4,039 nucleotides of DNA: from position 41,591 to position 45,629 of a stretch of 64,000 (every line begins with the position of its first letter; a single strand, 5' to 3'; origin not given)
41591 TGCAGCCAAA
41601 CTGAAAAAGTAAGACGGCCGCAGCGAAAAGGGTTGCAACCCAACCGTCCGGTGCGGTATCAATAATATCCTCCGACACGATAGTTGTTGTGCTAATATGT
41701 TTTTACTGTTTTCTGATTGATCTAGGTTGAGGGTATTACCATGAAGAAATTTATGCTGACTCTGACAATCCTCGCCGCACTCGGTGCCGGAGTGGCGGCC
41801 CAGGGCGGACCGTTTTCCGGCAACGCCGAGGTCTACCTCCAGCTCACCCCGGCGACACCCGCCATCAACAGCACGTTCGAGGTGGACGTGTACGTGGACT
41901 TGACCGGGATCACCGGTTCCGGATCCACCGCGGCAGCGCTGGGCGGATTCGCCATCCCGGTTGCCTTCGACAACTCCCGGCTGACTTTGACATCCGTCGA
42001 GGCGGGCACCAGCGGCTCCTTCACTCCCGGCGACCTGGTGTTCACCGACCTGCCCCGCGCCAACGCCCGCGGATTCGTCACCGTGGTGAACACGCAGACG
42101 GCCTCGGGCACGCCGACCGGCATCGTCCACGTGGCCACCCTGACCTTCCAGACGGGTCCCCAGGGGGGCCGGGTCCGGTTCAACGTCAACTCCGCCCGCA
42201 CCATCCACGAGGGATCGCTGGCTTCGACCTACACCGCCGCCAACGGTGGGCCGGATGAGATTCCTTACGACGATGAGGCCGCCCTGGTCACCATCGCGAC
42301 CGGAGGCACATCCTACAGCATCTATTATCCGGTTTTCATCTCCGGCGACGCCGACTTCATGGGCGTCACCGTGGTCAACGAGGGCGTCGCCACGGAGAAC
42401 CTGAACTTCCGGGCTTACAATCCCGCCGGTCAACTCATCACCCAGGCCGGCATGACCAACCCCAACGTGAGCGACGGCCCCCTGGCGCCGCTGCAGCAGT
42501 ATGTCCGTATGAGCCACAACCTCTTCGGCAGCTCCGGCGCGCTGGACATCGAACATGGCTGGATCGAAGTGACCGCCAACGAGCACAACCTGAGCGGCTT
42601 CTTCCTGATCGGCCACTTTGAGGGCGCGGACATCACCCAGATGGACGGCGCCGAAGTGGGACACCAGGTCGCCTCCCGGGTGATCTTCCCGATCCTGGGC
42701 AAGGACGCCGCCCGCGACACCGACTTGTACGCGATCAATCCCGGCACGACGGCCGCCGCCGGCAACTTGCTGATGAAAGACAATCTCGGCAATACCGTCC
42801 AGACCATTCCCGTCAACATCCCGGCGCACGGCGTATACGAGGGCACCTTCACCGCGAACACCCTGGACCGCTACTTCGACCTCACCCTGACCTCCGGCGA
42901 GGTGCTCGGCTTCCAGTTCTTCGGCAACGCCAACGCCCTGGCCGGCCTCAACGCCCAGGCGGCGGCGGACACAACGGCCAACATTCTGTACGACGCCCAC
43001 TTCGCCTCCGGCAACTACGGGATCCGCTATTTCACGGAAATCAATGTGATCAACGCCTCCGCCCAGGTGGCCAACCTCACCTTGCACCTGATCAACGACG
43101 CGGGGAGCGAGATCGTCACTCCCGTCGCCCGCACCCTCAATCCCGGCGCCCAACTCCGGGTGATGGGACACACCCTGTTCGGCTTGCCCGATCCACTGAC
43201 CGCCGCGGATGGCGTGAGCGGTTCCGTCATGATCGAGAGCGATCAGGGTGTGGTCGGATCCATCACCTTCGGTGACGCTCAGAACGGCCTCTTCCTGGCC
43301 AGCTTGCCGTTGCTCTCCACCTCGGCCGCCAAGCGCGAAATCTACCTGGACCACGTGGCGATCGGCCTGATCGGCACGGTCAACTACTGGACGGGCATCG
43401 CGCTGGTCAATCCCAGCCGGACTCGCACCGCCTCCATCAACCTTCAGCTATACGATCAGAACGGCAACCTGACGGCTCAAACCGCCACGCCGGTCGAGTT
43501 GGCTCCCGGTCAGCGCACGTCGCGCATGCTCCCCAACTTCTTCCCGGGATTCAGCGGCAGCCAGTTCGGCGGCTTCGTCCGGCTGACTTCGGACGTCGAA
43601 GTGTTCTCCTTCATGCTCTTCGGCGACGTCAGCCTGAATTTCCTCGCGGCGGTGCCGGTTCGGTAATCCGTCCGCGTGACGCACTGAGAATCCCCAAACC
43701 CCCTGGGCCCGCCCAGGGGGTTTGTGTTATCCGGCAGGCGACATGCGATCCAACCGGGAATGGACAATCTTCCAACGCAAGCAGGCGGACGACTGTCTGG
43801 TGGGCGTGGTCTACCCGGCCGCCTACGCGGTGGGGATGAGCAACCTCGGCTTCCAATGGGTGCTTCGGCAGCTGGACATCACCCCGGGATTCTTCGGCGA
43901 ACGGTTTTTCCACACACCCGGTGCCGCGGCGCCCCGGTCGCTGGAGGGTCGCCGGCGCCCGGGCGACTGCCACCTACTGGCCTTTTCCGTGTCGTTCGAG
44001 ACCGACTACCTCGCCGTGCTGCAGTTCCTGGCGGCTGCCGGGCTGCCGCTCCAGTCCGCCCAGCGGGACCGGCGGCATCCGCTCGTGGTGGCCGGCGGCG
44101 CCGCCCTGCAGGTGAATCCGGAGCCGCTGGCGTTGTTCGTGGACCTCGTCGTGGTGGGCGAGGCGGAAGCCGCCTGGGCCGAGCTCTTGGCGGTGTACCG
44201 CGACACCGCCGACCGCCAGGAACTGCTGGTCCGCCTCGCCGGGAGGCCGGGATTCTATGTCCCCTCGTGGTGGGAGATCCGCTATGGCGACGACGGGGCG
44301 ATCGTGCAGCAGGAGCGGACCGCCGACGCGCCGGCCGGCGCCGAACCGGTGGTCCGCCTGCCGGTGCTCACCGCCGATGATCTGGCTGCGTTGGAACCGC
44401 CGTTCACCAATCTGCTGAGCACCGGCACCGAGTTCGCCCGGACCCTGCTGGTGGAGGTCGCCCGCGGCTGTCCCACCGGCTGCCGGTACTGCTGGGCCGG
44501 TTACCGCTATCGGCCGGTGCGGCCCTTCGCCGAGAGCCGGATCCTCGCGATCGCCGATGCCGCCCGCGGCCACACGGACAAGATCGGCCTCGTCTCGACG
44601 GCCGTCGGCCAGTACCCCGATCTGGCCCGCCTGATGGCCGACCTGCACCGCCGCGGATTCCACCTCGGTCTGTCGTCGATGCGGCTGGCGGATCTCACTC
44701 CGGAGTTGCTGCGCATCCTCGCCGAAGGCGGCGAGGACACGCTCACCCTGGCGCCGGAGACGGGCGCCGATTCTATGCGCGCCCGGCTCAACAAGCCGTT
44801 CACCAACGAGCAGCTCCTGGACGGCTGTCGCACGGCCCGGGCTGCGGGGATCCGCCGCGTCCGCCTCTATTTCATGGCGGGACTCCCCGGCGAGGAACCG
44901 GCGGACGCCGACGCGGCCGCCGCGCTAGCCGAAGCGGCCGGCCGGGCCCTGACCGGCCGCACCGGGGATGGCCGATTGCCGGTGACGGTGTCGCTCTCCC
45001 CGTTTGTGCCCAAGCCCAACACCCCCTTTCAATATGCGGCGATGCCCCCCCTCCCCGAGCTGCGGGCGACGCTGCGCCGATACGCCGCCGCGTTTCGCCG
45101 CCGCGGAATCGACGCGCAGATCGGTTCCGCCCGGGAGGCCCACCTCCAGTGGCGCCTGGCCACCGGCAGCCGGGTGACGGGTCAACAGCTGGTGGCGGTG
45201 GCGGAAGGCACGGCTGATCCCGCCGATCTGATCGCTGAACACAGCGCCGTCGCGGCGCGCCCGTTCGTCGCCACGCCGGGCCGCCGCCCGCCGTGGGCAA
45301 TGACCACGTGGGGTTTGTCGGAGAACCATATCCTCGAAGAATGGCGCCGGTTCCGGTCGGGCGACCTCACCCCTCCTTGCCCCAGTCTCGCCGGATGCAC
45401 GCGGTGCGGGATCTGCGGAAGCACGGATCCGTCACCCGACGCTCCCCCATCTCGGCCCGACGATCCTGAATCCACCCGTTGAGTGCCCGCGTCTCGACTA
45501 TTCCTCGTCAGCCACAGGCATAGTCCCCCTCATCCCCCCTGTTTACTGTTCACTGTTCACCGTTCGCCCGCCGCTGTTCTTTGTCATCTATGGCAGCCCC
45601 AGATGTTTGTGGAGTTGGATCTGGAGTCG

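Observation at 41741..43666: Secreted cohesin-like protein, a candidate receptor for the dockerin-bearing protease 31 kb away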

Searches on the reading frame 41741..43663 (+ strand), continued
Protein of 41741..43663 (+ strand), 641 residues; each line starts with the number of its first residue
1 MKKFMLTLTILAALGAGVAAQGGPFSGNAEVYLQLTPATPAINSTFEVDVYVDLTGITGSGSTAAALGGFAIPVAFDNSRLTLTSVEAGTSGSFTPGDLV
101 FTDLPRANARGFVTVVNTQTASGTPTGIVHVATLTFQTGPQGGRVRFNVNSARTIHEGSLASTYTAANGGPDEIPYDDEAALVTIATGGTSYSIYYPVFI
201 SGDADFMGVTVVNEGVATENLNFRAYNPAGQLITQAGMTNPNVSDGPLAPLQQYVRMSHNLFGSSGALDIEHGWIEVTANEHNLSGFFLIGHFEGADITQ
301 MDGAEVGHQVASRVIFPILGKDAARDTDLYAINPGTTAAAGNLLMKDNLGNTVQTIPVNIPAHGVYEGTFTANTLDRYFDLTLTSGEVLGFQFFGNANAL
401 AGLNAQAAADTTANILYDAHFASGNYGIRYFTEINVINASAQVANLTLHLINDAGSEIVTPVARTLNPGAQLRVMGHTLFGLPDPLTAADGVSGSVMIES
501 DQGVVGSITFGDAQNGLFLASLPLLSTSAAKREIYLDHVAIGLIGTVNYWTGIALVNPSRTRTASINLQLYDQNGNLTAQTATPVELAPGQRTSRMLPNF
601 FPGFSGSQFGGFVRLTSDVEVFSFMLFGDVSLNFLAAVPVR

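Call 67: search_protein_families(library=pfam, proteins=[P0003], max_evalue=1)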
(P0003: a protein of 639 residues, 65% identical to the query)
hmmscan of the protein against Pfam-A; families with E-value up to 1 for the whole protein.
P0003 (639 aa): 4 families
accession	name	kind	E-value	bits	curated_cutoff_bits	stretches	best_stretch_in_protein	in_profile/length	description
PF18986.5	DUF5719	-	6.5e-07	29.2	26.2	1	551-601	68-117/319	Family of unknown function (DUF5719)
PF01835.25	MG2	-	0.0053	17.5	32.8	1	338-382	36-80/96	MG2 domain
PF13860.13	FlgD_ig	-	0.076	13.4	27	1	333-379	20-70/79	FlgD Ig-like domain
PF11850.13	DUF3370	-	0.079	12.2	25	1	415-448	298-331/422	Protein of unknown function (DUF3370)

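Call 78: find_encoding_contigs(protein=P0010, flank=10000, max_places=1)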
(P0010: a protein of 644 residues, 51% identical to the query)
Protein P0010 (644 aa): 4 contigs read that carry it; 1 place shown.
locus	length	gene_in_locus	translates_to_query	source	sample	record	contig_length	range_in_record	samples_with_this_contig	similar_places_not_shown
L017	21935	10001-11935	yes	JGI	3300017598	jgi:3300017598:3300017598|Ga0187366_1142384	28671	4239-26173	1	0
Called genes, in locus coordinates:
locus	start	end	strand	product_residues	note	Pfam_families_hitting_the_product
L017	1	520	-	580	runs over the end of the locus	PF00501:AMP-binding, PF24919:Mug62, PF23024:AMP-dom_DIP2-like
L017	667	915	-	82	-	-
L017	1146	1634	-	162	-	-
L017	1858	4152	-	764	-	PF00324:AA_permease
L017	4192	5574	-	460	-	PF03841:SelA, PF01053:Cys_Met_Meta_PP (weak)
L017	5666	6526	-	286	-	PF13085:Fer2_3, PF13183:Fer4_8, PF13237:Fer4_10, PF12838:Fer4_7 (weak), PF13187:Fer4_9 (weak), PF13484:Fer4_16 (weak), PF13534:Fer4_17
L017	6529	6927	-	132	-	PF01127:Sdh_cyt (weak)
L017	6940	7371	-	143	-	PF01127:Sdh_cyt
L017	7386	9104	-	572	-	PF00890:FAD_binding_2, PF07992:Pyr_redox_2 (faint), PF02910:Succ_DH_flav_C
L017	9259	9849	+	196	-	-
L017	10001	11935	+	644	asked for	PF18986:DUF5719 (faint)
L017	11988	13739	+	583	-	PF19864:Radical_SAM_N2, PF04055:Radical_SAM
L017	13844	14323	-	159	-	PF04055:Radical_SAM (faint)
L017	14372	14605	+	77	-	-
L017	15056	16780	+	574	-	PF00884:Sulfatase (weak)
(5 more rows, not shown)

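Call 82: search_protein_families(library=ncbifam, proteins=[window:41741-43663:+], max_evalue=1)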
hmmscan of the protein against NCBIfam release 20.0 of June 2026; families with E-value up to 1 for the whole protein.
window:41741-43663:+ (641 aa): 3 families
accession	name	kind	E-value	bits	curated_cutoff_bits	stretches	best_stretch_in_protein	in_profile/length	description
NF038353.1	FxLYD_dom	domain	0.0076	16.1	23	1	561-592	18-50/71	FxLYD domain-containing protein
NF038040.1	phero_PhrK_fam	equivalog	0.21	11.9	35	1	1-19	1-19/40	PhrK family phosphatase-inhibitory pheromone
NF033802.1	AimP_fam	subfamily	0.34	11.2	35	1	1-18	1-18/43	lysogeny pheromone AimP family peptide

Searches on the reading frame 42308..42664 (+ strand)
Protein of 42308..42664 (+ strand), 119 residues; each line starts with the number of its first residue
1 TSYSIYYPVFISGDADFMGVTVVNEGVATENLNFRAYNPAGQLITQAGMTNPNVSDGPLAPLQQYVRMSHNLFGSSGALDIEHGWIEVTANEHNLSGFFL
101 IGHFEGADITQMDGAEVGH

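Call 67: search_protein_families(library=pfam, proteins=[window:42308-42664:+], max_evalue=1)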
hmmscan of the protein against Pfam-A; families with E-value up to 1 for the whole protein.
window:42308-42664:+ (119 aa): 1 family
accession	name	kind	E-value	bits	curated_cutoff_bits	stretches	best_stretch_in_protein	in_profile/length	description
PF19476.4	DUF6013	-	0.24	11.5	32.6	1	21-84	114-175/184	Family of unknown function (DUF6013)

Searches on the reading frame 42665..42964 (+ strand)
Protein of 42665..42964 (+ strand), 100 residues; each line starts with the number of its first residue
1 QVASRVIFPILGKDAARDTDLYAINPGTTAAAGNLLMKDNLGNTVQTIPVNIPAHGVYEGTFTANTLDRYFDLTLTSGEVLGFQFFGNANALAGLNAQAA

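Call 67: search_protein_families(library=pfam, proteins=[window:42665-42964:+], max_evalue=1)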
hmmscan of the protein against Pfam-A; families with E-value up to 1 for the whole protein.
window:42665-42964:+ (100 aa): 1 family
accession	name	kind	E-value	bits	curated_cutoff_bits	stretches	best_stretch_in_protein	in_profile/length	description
PF05139.19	Erythro_esteras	-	0.18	11.9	26.4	1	27-73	261-308/358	Erythromycin esterase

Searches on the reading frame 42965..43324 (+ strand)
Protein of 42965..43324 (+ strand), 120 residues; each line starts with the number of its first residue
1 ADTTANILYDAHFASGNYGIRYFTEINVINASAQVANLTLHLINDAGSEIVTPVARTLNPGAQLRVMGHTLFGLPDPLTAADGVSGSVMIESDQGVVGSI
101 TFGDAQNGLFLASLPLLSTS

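Call 67: search_protein_families(library=pfam, proteins=[window:42965-43324:+], max_evalue=1)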
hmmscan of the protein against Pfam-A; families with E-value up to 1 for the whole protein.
window:42965-43324:+ (120 aa): 1 family
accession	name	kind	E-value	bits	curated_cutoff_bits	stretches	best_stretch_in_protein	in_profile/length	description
PF11850.13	DUF3370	-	0.049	12.9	25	1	11-42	300-331/422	Protein of unknown function (DUF3370)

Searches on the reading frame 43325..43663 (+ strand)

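Call 67: search_protein_families(library=pfam, proteins=[window:43325-43663:+], max_evalue=1)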
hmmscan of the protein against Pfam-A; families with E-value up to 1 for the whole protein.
window:43325-43663:+ (113 aa): 2 families
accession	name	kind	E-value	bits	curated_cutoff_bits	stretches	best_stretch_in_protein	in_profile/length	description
PF18986.5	DUF5719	-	0.0011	18.6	26.2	1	25-72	68-114/319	Family of unknown function (DUF5719)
PF19644.4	DUF6147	-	0.033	14.8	24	1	6-33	70-99/138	Family of unknown function (DUF6147)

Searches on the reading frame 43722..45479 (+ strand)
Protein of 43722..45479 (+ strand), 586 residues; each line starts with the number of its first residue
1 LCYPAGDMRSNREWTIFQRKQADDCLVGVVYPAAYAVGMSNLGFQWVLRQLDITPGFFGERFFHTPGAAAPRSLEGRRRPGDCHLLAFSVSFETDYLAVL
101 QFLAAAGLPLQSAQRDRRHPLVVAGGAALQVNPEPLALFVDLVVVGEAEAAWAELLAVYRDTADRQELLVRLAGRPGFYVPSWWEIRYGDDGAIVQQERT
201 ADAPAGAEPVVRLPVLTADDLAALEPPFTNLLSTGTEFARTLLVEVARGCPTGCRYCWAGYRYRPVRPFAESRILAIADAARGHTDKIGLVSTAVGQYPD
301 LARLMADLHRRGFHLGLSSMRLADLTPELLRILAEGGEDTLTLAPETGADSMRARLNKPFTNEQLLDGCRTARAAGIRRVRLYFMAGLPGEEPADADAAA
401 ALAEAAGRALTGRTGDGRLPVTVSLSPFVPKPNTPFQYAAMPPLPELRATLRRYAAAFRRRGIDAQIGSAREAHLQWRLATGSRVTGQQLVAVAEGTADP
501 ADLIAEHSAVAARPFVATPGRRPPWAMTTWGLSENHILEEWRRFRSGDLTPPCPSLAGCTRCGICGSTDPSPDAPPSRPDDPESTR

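Call 12: search_protein_families(library=pfam, proteins=[window:43722-45479:+], max_evalue=0.1)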
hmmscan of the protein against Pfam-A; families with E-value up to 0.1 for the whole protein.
window:43722-45479:+ (586 aa): 3 families
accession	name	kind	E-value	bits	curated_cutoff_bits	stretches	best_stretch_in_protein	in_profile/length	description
PF19864.5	Radical_SAM_N2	-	1.4e-29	102.9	29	1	72-181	39-151/151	Radical SAM proteins, N-terminal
PF04055.27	Radical_SAM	-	5e-20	72.8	29.5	1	245-400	2-163/166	Radical SAM superfamily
PF02310.24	B12-binding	-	0.0003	21.1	32.1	1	81-155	50-120/121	B12 binding domain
